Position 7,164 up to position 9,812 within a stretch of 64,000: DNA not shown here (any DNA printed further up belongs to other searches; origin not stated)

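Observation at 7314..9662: Helicase with C-terminal DUF1998-type 4-Cys domain, divergent from uvrA and preceded by 1.5 copies of the structured repeat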

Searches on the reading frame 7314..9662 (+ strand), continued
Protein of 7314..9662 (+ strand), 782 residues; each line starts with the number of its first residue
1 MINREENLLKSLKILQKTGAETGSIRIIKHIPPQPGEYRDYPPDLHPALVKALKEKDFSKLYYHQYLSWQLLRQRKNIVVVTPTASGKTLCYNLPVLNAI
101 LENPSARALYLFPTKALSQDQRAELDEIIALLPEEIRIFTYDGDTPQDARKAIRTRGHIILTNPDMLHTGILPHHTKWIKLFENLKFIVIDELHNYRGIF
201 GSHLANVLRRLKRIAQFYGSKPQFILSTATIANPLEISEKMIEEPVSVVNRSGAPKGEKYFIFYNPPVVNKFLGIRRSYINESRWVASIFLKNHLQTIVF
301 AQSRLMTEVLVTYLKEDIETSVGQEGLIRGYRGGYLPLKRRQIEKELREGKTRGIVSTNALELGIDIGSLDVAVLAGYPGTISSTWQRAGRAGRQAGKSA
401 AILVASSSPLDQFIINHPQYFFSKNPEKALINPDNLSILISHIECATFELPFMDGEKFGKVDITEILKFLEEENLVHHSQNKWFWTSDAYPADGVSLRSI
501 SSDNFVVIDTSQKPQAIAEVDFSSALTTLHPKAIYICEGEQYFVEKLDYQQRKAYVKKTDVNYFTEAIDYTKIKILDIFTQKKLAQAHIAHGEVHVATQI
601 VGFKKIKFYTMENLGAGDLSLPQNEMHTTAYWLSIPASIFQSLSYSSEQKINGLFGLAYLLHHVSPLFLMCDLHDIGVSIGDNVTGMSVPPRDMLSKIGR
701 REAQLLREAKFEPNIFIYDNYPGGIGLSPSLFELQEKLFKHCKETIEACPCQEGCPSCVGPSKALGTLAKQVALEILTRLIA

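Call 9: find_homologous_proteins(query=window:7314-9659:+, max_evalue=1e-20)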
Query window:7314-9659:+ (782 aa): 8000 proteins with E <= 1e-20 among 8000 candidates; the best 120 are listed.
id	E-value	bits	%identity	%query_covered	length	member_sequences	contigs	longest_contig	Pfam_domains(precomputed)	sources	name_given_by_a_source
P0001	0.0e+0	1787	100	100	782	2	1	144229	PF00270.36,PF09369.16,PF00271.38,PF22982.4,PF04851.22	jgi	-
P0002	0.0e+0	1646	91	100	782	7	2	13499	PF00270.36,PF09369.16,PF00271.38,PF22982.4,PF04851.22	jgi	-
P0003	0.0e+0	1536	84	98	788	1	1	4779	PF00270.36,PF09369.16,PF00271.38,PF22982.4,PF04851.22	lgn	-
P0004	0.0e+0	1493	81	100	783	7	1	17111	PF00270.36,PF09369.16,PF00271.38,PF22982.4,PF04851.22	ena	-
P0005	0.0e+0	1490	82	100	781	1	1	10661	PF00270.36,PF09369.16,PF00271.38,PF22982.4,PF04851.22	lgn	-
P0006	0.0e+0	1488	81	100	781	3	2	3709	PF00270.36,PF09369.16,PF00271.38,PF22982.4,PF04851.22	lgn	-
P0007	0.0e+0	1487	82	98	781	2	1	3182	PF00270.36,PF09369.16,PF00271.38,PF22982.4,PF04851.22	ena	-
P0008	0.0e+0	1486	81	100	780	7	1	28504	PF00270.36,PF09369.16,PF00271.38,PF22982.4,PF04851.22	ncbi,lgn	-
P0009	0.0e+0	1480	81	100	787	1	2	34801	PF00270.36,PF09369.16,PF00271.38,PF22982.4,PF04851.22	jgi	jgi:DEAD/DEAH box helicase domain-containing protein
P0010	0.0e+0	1480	81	100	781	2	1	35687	PF00270.36,PF09369.16,PF00271.38,PF22982.4,PF04851.22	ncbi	-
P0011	0.0e+0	1475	80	100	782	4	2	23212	PF00270.36,PF09369.16,PF00271.38,PF22982.4,PF04851.22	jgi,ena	-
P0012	0.0e+0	1474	81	99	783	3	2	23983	PF00270.36,PF09369.16,PF00271.38,PF22982.4,PF04851.22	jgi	jgi:DEAD/DEAH box helicase domain-containing protein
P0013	0.0e+0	1472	80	100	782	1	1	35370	PF00270.36,PF09369.16,PF00271.38,PF22982.4,PF04851.22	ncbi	-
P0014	0.0e+0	1472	81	99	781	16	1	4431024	PF00270.36,PF09369.16,PF00271.38,PF22982.4,PF04851.22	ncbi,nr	ncbi:MAG: DEAD/DEAH box helicase [Candidatus Aminicenantes bacterium]|nr:MAG: DEAD/DEAH box helicase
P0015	0.0e+0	1469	80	100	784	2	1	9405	PF00270.36,PF09369.16,PF00271.38,PF22982.4,PF04851.22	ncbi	-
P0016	0.0e+0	1469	80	100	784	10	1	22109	PF00270.36,PF09369.16,PF00271.38,PF22982.4,PF04851.22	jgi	jgi:DEAD/DEAH box helicase domain-containing protein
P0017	0.0e+0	1469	80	99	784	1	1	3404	PF00270.36,PF09369.16,PF00271.38,PF22982.4,PF04851.22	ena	-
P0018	0.0e+0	1468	81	99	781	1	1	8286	PF00270.36,PF09369.16,PF00271.38,PF22982.4,PF04851.22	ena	-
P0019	0.0e+0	1467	79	100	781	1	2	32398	PF00270.36,PF09369.16,PF00271.38,PF22982.4,PF04851.22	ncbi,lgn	ncbi:MAG: DEAD/DEAH box helicase [Candidatus Aminicenantes bacterium]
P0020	0.0e+0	1466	80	100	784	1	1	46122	PF00270.36,PF09369.16,PF00271.38,PF22982.4,PF04851.22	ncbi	-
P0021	0.0e+0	1466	80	100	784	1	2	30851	PF00270.36,PF09369.16,PF00271.38,PF22982.4,PF04851.22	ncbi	-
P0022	0.0e+0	1466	80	100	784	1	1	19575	PF00270.36,PF09369.16,PF00271.38,PF22982.4,PF04851.22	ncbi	-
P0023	0.0e+0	1466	80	100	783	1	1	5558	PF00270.36,PF09369.16,PF00271.38,PF22982.4,PF04851.22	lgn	-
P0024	0.0e+0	1466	81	99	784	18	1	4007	PF00270.36,PF09369.16,PF00271.38,PF22982.4,PF04851.22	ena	-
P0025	0.0e+0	1465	80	100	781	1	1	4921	PF00270.36,PF09369.16,PF00271.38,PF22982.4,PF04851.22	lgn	-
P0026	0.0e+0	1465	80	99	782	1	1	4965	PF00270.36,PF09369.16,PF00271.38,PF22982.4,PF04851.22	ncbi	-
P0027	0.0e+0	1464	80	100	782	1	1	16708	PF00270.36,PF09369.16,PF00271.38,PF22982.4,PF04851.22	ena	-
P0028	0.0e+0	1464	80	100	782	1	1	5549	PF00270.36,PF09369.16,PF00271.38,PF22982.4,PF04851.22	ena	-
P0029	0.0e+0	1463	80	100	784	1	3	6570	PF00270.36,PF09369.16,PF00271.38,PF22982.4,PF04851.22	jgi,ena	-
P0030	0.0e+0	1463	80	100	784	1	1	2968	PF00270.36,PF09369.16,PF00271.38,PF22982.4,PF04851.22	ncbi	-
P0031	0.0e+0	1462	80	100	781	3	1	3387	PF00270.36,PF09369.16,PF00271.38,PF22982.4,PF04851.22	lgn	-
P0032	0.0e+0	1461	80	100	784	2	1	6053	PF00270.36,PF09369.16,PF00271.38,PF22982.4,PF04851.22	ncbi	-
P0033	0.0e+0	1460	79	100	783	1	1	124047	PF00270.36,PF09369.16,PF00271.38,PF22982.4,PF04851.22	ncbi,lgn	ncbi:MAG: DEAD/DEAH box helicase [Candidatus Aminicenantaceae bacterium]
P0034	0.0e+0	1460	80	100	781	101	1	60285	PF00270.36,PF09369.16,PF00271.38,PF22982.4,PF04851.22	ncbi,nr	ncbi:MAG: DEAD/DEAH box helicase [Candidatus Aminicenantes bacterium]|nr:DEAD/DEAH box helicase [Can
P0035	0.0e+0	1460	79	100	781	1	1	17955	PF00270.36,PF09369.16,PF00271.38,PF22982.4,PF04851.22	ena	-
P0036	0.0e+0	1460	80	99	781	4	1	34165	PF00270.36,PF09369.16,PF00271.38,PF22982.4,PF04851.22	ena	-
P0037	0.0e+0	1459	80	99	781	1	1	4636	PF00270.36,PF09369.16,PF00271.38,PF22982.4,PF04851.22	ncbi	-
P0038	0.0e+0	1459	80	100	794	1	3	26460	PF00270.36,PF09369.16,PF00271.38,PF22982.4,PF04851.22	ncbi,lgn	-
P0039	0.0e+0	1459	80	100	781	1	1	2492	PF00270.36,PF09369.16,PF00271.38,PF22982.4,PF04851.22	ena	-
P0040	0.0e+0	1459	80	100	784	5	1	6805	PF00270.36,PF09369.16,PF00271.38,PF22982.4,PF04851.22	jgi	-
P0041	0.0e+0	1458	80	99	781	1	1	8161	PF00270.36,PF09369.16,PF00271.38,PF22982.4,PF04851.22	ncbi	-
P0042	0.0e+0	1458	80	99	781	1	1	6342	PF00270.36,PF09369.16,PF00271.38,PF22982.4,PF04851.22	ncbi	-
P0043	0.0e+0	1457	80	99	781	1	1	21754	PF00270.36,PF09369.16,PF00271.38,PF22982.4,PF04851.22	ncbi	-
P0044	0.0e+0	1456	79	100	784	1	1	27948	PF00270.36,PF09369.16,PF00271.38,PF22982.4,PF04851.22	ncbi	-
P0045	0.0e+0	1456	80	99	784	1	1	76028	PF00270.36,PF09369.16,PF00271.38,PF22982.4,PF04851.22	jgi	-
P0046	0.0e+0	1455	80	100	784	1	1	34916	PF00270.36,PF09369.16,PF00271.38,PF22982.4,PF04851.22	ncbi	-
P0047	0.0e+0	1454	80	99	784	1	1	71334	PF00270.36,PF09369.16,PF00271.38,PF22982.4,PF04851.22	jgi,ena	-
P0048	0.0e+0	1454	80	99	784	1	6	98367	PF00270.36,PF09369.16,PF00271.38,PF22982.4,PF04851.22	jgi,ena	-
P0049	0.0e+0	1454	79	100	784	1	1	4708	PF00270.36,PF09369.16,PF00271.38,PF22982.4,PF04851.22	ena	-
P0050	0.0e+0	1454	79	100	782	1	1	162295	PF00270.36,PF09369.16,PF00271.38,PF22982.4,PF04851.22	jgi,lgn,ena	-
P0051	0.0e+0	1453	79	100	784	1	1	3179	PF00270.36,PF09369.16,PF00271.38,PF22982.4,PF04851.22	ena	-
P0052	0.0e+0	1453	79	98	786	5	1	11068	PF00270.36,PF09369.16,PF00271.38,PF22982.4,PF04851.22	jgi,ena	-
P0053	0.0e+0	1452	80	99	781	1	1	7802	PF00270.36,PF09369.16,PF00271.38,PF22982.4,PF04851.22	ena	-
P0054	0.0e+0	1452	79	100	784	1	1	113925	PF00270.36,PF09369.16,PF00271.38,PF22982.4,PF04851.22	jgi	-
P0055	0.0e+0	1451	79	100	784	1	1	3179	PF00270.36,PF09369.16,PF00271.38,PF22982.4,PF04851.22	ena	-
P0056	0.0e+0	1451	79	100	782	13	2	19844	PF00270.36,PF09369.16,PF00271.38,PF22982.4,PF04851.22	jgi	-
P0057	0.0e+0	1450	79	100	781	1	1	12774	PF00270.36,PF09369.16,PF00271.38,PF22982.4,PF04851.22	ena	-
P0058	0.0e+0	1450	79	100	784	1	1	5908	PF00270.36,PF09369.16,PF00271.38,PF22982.4,PF04851.22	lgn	-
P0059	0.0e+0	1449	79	100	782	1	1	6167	PF00270.36,PF09369.16,PF00271.38,PF22982.4,PF04851.22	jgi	-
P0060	0.0e+0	1449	79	98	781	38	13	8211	PF00270.36,PF09369.16,PF00271.38,PF22982.4,PF04851.22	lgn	-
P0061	0.0e+0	1449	80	99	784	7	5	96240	PF00270.36,PF09369.16,PF00271.38,PF22982.4,PF04851.22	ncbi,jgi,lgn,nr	ncbi:MAG: DEAD/DEAH box helicase [Candidatus Aminicenantes bacterium]|nr:DEAD/DEAH box helicase [Can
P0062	0.0e+0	1449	79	100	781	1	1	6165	PF00270.36,PF09369.16,PF00271.38,PF22982.4,PF04851.22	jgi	-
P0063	0.0e+0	1448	78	100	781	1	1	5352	PF00270.36,PF09369.16,PF00271.38,PF22982.4,PF04851.22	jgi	-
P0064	0.0e+0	1448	79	100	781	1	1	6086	PF00270.36,PF09369.16,PF00271.38,PF22982.4,PF04851.22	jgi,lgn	jgi:DEAD/DEAH box helicase domain-containing protein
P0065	0.0e+0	1448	79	100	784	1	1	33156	PF00270.36,PF09369.16,PF00271.38,PF22982.4,PF04851.22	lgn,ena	-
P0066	0.0e+0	1446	79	98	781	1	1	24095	PF00270.36,PF09369.16,PF00271.38,PF22982.4,PF04851.22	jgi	-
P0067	0.0e+0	1446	79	100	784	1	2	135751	PF00270.36,PF09369.16,PF00271.38,PF22982.4,PF04851.22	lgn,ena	-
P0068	0.0e+0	1446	79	99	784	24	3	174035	PF00270.36,PF09369.16,PF00271.38,PF22982.4,PF04851.22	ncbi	-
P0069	0.0e+0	1445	78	99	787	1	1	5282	PF00270.36,PF09369.16,PF00271.38,PF22982.4,PF04851.22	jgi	-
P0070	0.0e+0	1445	78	100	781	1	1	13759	PF00270.36,PF09369.16,PF00271.38,PF22982.4,PF04851.22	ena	-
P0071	0.0e+0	1444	80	97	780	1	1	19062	PF00270.36,PF09369.16,PF00271.38,PF22982.4,PF04851.22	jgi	-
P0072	0.0e+0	1444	79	100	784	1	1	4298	PF00270.36,PF09369.16,PF00271.38,PF22982.4,PF04851.22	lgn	-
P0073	0.0e+0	1444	79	100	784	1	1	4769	PF00270.36,PF09369.16,PF00271.38,PF22982.4,PF04851.22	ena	-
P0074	0.0e+0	1444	78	100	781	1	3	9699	PF00270.36,PF09369.16,PF00271.38,PF22982.4,PF04851.22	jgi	jgi:DEAD/DEAH box helicase domain-containing protein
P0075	0.0e+0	1443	79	99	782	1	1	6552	PF00270.36,PF09369.16,PF00271.38,PF22982.4,PF04851.22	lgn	-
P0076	0.0e+0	1443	79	100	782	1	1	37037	PF00270.36,PF09369.16,PF00271.38,PF22982.4,PF04851.22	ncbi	ncbi:MAG: DEAD/DEAH box helicase [Candidatus Aminicenantales bacterium]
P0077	0.0e+0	1443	79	100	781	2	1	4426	PF00270.36,PF09369.16,PF00271.38,PF22982.4,PF04851.22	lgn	-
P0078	0.0e+0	1441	78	100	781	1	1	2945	PF00270.36,PF09369.16,PF00271.38,PF22982.4,PF04851.22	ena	-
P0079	0.0e+0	1441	78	100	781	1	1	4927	PF00270.36,PF09369.16,PF00271.38,PF22982.4,PF04851.22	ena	-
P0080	0.0e+0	1440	79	97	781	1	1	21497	PF00270.36,PF09369.16,PF00271.38,PF22982.4,PF04851.22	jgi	-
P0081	0.0e+0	1440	78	100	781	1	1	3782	PF00270.36,PF09369.16,PF00271.38,PF22982.4,PF04851.22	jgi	-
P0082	0.0e+0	1438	79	99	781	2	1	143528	PF00270.36,PF09369.16,PF00271.38,PF22982.4,PF04851.22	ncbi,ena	-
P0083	0.0e+0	1436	78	100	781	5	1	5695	PF00270.36,PF09369.16,PF00271.38,PF22982.4,PF04851.22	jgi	jgi:DEAD/DEAH box helicase domain-containing protein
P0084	0.0e+0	1435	78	100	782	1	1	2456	PF00270.36,PF09369.16,PF00271.38,PF22982.4,PF04851.22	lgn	-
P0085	0.0e+0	1435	78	100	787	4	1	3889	PF00270.36,PF09369.16,PF00271.38,PF22982.4,PF04851.22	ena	-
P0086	0.0e+0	1435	78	100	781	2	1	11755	PF00270.36,PF09369.16,PF00271.38,PF22982.4,PF04851.22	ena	-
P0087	0.0e+0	1435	78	100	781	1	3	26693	PF00270.36,PF09369.16,PF00271.38,PF22982.4,PF04851.22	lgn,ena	-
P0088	0.0e+0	1434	77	100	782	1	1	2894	PF00270.36,PF09369.16,PF00271.38,PF22982.4,PF04851.22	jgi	jgi:DEAD/DEAH box helicase domain-containing protein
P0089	0.0e+0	1434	77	100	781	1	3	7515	PF00270.36,PF09369.16,PF00271.38,PF22982.4,PF04851.22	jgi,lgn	jgi:DEAD/DEAH box helicase domain-containing protein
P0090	0.0e+0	1433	78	100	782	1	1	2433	PF00270.36,PF09369.16,PF00271.38,PF22982.4,PF04851.22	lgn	-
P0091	0.0e+0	1433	78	100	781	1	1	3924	PF00270.36,PF09369.16,PF00271.38,PF22982.4,PF04851.22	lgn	-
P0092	0.0e+0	1433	78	100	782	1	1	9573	PF00270.36,PF09369.16,PF00271.38,PF22982.4,PF04851.22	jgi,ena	-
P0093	0.0e+0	1433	78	100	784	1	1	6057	PF00270.36,PF09369.16,PF00271.38,PF22982.4,PF04851.22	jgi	jgi:DEAD/DEAH box helicase domain-containing protein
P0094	0.0e+0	1432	78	100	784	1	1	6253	PF00270.36,PF09369.16,PF00271.38,PF22982.4,PF04851.22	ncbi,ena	-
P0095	0.0e+0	1431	78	100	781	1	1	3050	PF00270.36,PF09369.16,PF00271.38,PF22982.4,PF04851.22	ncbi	-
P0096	0.0e+0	1431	78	100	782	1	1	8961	PF00270.36,PF09369.16,PF00271.38,PF22982.4,PF04851.22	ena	-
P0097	0.0e+0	1431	78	100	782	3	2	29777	PF00270.36,PF09369.16,PF00271.38,PF22982.4,PF04851.22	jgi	jgi:DEAD/DEAH box helicase domain-containing protein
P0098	0.0e+0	1431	78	100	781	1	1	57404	PF00270.36,PF09369.16,PF00271.38,PF22982.4,PF04851.22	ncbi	-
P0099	0.0e+0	1431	78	98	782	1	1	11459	PF00270.36,PF09369.16,PF00271.38,PF22982.4,PF04851.22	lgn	-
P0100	0.0e+0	1431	78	100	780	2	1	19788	PF00270.36,PF09369.16,PF00271.38,PF22982.4,PF04851.22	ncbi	-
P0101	0.0e+0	1431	78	100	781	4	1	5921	PF00270.36,PF09369.16,PF00271.38,PF22982.4,PF04851.22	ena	-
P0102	0.0e+0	1431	78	100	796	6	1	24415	PF00270.36,PF09369.16,PF00271.38,PF22982.4,PF04851.22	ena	-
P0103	0.0e+0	1431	78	100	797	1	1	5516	PF00270.36,PF09369.16,PF00271.38,PF22982.4,PF04851.22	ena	-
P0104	0.0e+0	1430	79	100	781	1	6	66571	PF00270.36,PF09369.16,PF00271.38,PF22982.4,PF04851.22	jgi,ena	jgi:DEAD/DEAH box helicase domain-containing protein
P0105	0.0e+0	1430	77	100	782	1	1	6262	PF00270.36,PF09369.16,PF00271.38,PF22982.4,PF04851.22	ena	-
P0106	0.0e+0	1430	77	100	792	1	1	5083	PF00270.36,PF09369.16,PF00271.38,PF22982.4,PF04851.22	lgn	-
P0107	0.0e+0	1430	78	100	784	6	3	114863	PF00270.36,PF09369.16,PF00271.38,PF22982.4,PF04851.22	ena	-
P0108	0.0e+0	1430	77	100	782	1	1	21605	PF00270.36,PF09369.16,PF00271.38,PF22982.4,PF04851.22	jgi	-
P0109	0.0e+0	1430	77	100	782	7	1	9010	PF00270.36,PF09369.16,PF00271.38,PF22982.4,PF04851.22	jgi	-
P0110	0.0e+0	1429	78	99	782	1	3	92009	PF00270.36,PF09369.16,PF00271.38,PF22982.4,PF04851.22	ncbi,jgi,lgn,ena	-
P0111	0.0e+0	1429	77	100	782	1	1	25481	PF00270.36,PF09369.16,PF00271.38,PF22982.4,PF04851.22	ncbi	-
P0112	0.0e+0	1429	77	100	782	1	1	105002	PF00270.36,PF09369.16,PF00271.38,PF22982.4,PF04851.22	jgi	jgi:DEAD/DEAH box helicase domain-containing protein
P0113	0.0e+0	1428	77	100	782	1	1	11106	PF00270.36,PF09369.16,PF00271.38,PF22982.4,PF04851.22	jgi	jgi:DEAD/DEAH box helicase domain-containing protein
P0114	0.0e+0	1428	78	100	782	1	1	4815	PF00270.36,PF09369.16,PF00271.38,PF22982.4,PF04851.22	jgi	-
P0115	0.0e+0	1428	78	100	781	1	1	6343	PF00270.36,PF09369.16,PF00271.38,PF22982.4,PF04851.22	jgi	jgi:DEAD/DEAH box helicase domain-containing protein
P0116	0.0e+0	1428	77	100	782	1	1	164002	PF00270.36,PF09369.16,PF00271.38,PF22982.4,PF04851.22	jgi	jgi:DEAD/DEAH box helicase domain-containing protein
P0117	0.0e+0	1427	78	100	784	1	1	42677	PF00270.36,PF09369.16,PF00271.38,PF22982.4,PF04851.22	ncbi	-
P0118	0.0e+0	1427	78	100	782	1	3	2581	PF00270.36,PF09369.16,PF00271.38,PF22982.4,PF04851.22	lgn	-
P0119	0.0e+0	1427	78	100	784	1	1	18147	PF00270.36,PF09369.16,PF00271.38,PF22982.4,PF04851.22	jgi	jgi:DEAD/DEAH box helicase domain-containing protein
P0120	0.0e+0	1427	77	99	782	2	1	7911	PF00270.36,PF09369.16,PF00271.38,PF22982.4,PF04851.22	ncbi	ncbi:MAG: DEAD/DEAH box helicase [Candidatus Aminicenantales bacterium]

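Call 16: find_encoding_contigs(protein=P0014, flank=10000, max_places=3)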
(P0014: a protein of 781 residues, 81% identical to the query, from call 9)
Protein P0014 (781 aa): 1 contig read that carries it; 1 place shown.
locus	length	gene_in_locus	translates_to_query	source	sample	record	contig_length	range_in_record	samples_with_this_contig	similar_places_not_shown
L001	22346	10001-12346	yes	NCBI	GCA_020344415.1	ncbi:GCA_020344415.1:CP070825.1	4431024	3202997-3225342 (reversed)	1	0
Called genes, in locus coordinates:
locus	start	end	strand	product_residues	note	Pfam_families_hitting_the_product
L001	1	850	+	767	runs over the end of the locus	PF13491:FtsK_4TM, PF17854:FtsK_alpha, PF01580:FtsK_SpoIIIE, PF09397:FtsK_gamma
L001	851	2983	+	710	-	PF02589:LUD_dom, PF13237:Fer4_10 (faint), PF13183:Fer4_8, PF02754:CCG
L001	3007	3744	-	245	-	PF13487:HD_5, PF01966:HD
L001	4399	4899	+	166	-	PF04542:Sigma70_r2 (weak), PF08281:Sigma70_r4_2, PF04545:Sigma70_r4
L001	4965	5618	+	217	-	-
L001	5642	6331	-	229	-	PF04468:PSP1, PF28472:PSP1_3rd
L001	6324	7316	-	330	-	PF13177:DNA_pol3_delta2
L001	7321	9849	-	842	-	PF00005:ABC_tran (faint), PF02463:SMC_N (faint), PF03193:RsgA_GTPase (faint), PF13173:AAA_14 (faint), PF13175:AAA_15 (faint), PF13191:AAA_16 (faint), PF13304:AAA_21 (faint), PF17760:UvrA_inter, +5 more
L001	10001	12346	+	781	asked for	PF04851:ResIII (weak), PF00270:DEAD, PF00271:Helicase_C, PF22982:WHD_HRQ1, PF09369:MZB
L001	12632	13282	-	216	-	PF00107:ADH_zinc_N (faint), PF01262:AlaDh_PNT_C (faint), PF02254:TrkA_N, PF03435:Sacchrp_dh_NADP (weak), PF03446:NAD_binding_2 (weak), PF03721:UDPG_MGDP_dh_N (faint), PF03807:F420_oxidored (weak), PF02080:TrkA_C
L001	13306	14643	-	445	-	PF02386:TrkH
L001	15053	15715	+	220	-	PF01618:MotA_ExbB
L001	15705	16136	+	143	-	PF02472:ExbD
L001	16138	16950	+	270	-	PF13103:TonB_2, PF03544:TonB_C (weak)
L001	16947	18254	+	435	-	PF04052:TolB_N, PF26549:Tricorn_N, PF26550:Tricorn_2nd, PF07676:PD40, PF25174:Beta-prop_THOC3, PF26549:Tricorn_N, PF26550:Tricorn_2nd, PF07676:PD40, +7 more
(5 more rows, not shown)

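Call 17: find_encoding_contigs(protein=P0116, flank=10000, max_places=3)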
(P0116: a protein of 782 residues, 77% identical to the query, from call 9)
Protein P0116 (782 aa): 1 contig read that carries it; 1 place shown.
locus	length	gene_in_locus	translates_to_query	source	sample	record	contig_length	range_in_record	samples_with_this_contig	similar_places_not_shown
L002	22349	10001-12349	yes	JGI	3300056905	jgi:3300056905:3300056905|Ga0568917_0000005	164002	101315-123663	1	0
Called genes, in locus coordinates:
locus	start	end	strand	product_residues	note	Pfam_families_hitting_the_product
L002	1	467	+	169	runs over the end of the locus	PF07638:Sigma70_ECF (weak), PF04542:Sigma70_r2, PF08281:Sigma70_r4_2, PF04545:Sigma70_r4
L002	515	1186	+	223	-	-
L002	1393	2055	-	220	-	PF00005:ABC_tran, PF02463:SMC_N (weak), PF13304:AAA_21 (faint)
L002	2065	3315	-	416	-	PF12704:MacB_PCD, PF02687:FtsX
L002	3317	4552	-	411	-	PF12704:MacB_PCD, PF02687:FtsX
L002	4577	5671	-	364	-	PF25973:BSH_CzcB (faint), PF25917:BSH_RND (weak), PF25954:Beta-barrel_RND_2 (faint), PF25990:Beta-barrel_YknX (weak), PF25989:YknX_C (faint)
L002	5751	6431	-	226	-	PF04468:PSP1, PF28472:PSP1_3rd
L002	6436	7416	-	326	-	PF13177:DNA_pol3_delta2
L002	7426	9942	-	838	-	PF00005:ABC_tran (faint), PF02463:SMC_N (faint), PF03193:RsgA_GTPase (faint), PF13191:AAA_16 (faint), PF13304:AAA_21 (faint), PF13401:AAA_22 (faint), PF13555:AAA_29 (faint), PF17760:UvrA_inter, +3 more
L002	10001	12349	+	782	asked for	PF04851:ResIII, PF00270:DEAD, PF00271:Helicase_C, PF22982:WHD_HRQ1, PF09369:MZB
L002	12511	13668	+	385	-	PF25973:BSH_CzcB, PF25876:HH_MFP_RND (faint), PF25944:Beta-barrel_RND (weak), PF25954:Beta-barrel_RND_2, PF25967:RND-MFP_C, PF25975:CzcB_C (weak), PF25989:YknX_C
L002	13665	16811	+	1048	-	PF00873:ACR_tran, PF03176:MMPL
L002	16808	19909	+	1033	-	PF00873:ACR_tran, PF03176:MMPL (weak), PF02355:SecD_SecF_C (weak)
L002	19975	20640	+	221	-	PF01618:MotA_ExbB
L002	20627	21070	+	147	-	PF02472:ExbD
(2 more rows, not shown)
